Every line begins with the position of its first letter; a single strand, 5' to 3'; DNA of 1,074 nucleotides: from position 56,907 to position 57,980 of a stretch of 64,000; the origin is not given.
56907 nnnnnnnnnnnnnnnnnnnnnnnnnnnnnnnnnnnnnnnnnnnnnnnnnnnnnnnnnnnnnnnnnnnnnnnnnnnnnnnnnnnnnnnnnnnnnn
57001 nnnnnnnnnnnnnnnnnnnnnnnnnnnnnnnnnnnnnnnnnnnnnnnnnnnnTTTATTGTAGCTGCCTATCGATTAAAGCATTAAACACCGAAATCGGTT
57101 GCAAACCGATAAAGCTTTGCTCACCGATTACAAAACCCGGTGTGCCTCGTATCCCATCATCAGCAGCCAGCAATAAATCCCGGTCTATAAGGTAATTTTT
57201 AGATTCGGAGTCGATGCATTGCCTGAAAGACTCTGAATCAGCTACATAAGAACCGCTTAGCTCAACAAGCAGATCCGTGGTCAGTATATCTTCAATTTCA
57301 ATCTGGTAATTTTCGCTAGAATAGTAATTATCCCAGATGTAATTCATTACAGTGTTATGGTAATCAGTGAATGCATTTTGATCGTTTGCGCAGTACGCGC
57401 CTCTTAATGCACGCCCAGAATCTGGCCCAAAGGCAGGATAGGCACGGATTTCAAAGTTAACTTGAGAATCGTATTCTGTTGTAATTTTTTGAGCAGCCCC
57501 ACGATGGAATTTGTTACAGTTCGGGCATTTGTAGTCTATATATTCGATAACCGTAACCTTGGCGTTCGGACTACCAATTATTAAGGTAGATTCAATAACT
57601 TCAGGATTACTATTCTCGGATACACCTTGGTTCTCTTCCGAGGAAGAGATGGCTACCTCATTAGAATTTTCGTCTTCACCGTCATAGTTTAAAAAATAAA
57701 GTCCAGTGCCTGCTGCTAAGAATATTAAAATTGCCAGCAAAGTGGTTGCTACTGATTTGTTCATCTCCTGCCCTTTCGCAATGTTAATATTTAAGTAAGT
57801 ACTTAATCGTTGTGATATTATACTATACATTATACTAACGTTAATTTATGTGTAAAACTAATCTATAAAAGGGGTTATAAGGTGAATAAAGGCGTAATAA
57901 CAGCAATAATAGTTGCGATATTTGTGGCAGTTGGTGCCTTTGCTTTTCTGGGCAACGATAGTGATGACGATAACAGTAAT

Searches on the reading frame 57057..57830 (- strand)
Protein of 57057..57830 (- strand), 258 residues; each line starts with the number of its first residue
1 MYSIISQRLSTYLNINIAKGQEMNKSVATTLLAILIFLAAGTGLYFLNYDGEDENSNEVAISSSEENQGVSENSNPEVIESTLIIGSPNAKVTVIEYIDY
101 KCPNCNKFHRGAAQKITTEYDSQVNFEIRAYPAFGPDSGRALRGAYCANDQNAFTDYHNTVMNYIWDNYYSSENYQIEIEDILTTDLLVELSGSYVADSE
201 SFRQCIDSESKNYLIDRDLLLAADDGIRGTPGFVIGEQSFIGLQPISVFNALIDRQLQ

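Call 98: search_protein_families(library=pfam, max_evalue=0.001, proteins=[window:57057-57830:-])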
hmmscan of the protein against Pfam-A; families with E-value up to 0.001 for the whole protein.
window:57057-57830:- (258 aa): 3 families
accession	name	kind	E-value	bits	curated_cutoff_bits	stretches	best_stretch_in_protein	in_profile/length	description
PF13462.12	Thioredoxin_4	-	7.4e-24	85.2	23.2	1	81-254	4-164/165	Thioredoxin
PF01323.26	DSBA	-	5.9e-09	36.4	25.6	1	93-252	1-189/191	DSBA-like thioredoxin domain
PF13098.12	Thioredoxin_2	-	0.00048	20.9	27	0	89-242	4-93/104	Thioredoxin-like domain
